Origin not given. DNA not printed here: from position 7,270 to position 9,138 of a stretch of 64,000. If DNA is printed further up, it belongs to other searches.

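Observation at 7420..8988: Cytoplasmic Cys-type (CxPxR) sulfatase-family enzyme embedded in a phosphonate locus, with no formylglycine-maturation gene in the window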

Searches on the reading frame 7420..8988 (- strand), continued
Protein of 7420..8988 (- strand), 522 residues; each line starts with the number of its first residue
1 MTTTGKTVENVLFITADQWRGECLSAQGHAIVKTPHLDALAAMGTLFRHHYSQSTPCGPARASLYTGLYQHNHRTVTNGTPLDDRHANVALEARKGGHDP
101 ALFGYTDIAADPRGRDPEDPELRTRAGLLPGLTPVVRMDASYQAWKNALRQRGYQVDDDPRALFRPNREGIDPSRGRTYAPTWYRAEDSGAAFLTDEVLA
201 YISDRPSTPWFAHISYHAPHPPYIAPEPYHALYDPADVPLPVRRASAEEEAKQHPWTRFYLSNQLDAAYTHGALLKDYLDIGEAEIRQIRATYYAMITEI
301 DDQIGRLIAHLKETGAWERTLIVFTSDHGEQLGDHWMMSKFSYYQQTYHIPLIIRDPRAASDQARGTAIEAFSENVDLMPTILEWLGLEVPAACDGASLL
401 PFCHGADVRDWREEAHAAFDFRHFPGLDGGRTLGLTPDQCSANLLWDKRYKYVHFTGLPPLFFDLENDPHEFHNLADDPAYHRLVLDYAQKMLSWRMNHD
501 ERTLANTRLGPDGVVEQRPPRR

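Call 60: fold_search(model_id=the predicted structure, library=pdb)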
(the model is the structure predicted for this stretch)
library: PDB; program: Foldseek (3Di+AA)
matches with E <= 10: 541; with E <= 0.001: 310
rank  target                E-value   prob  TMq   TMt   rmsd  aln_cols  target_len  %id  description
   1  9gve                  1.2e-50  1.00  0.84  0.86   4.2       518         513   45  Structure of phosphonate monoester hydrolase from Rhizobium leguminosarum with phenyl phosphonate (released 2025-10-08)
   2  2w8s_B                2.3e-50  1.00  0.84  0.86   4.2       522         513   44  CRYSTAL STRUCTURE OF A catalytically promiscuous PHOSPHONATE MONOESTER HYDROLASE FROM Burkholderia caryophylli (released 2010-02-23)
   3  4uph_A                2.6e-50  1.00  0.84  0.87   4.2       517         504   44  Crystal Structure of Phosphonate Monoester Hydrolase of Agrobacterium radiobacter (released 2015-07-01)
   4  2vqr                  3.1e-50  1.00  0.84  0.86   4.2       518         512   45  Crystal structure of a phosphonate monoester hydrolase from rhizobium leguminosarum: a new member of the alkaline phosph (released 2008-09-30)
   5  2w8s_A                6.7e-49  1.00  0.84  0.86   4.2       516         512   45  CRYSTAL STRUCTURE OF A catalytically promiscuous PHOSPHONATE MONOESTER HYDROLASE FROM Burkholderia caryophylli (released 2010-02-23)
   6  4upk_A                1.5e-47  1.00  0.83  0.86   4.2       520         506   41  Phosphonate monoester hydrolase SpPMH from Silicibacter pomeroyi (released 2015-07-01)
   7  4upl_A                2.5e-37  1.00  0.77  0.73   5.0       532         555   31  Dimeric sulfatase SpAS2 from Silicibacter pomeroyi (released 2015-07-01)
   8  4upl_C                8.4e-37  1.00  0.77  0.73   5.0       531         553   31  Dimeric sulfatase SpAS2 from Silicibacter pomeroyi (released 2015-07-01)
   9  4upi                  1.4e-35  1.00  0.77  0.74   5.1       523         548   32  Dimeric sulfatase SpAS1 from Silicibacter pomeroyi (released 2015-07-01)
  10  7oz8                  1.1e-27  1.00  0.65  0.71   7.7       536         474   25  Sulfated host glycan recognition by carbohydrate sulfatases of the human gut microbiota (BT1918_S1_46) (released 2022-06-29)
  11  6pt6_A                1.1e-25  1.00  0.64  0.71   7.9       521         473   24  Crystal structure of PsS1_NC C84S in complex with i-neocarratetraose (released 2019-09-25)
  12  6ptk_A                3.8e-25  1.00  0.63  0.69   8.1       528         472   23  Crystal structure of the sulfatase PsS1_NC C84A with bound sulfate ion (released 2019-09-25)
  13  6pt4_B                4.5e-25  1.00  0.63  0.69   8.3       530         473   24  Crystal structure of apo PsS1_NC (released 2019-09-25)
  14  6pt4_A                5.3e-25  1.00  0.63  0.69   8.2       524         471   24  Crystal structure of apo PsS1_NC (released 2019-09-25)
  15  9koq_B                7.9e-25  1.00  0.64  0.69   7.8       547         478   21  Crystal structure of an Arylsulfatase from Enterococcus faecium (released 2025-07-30)
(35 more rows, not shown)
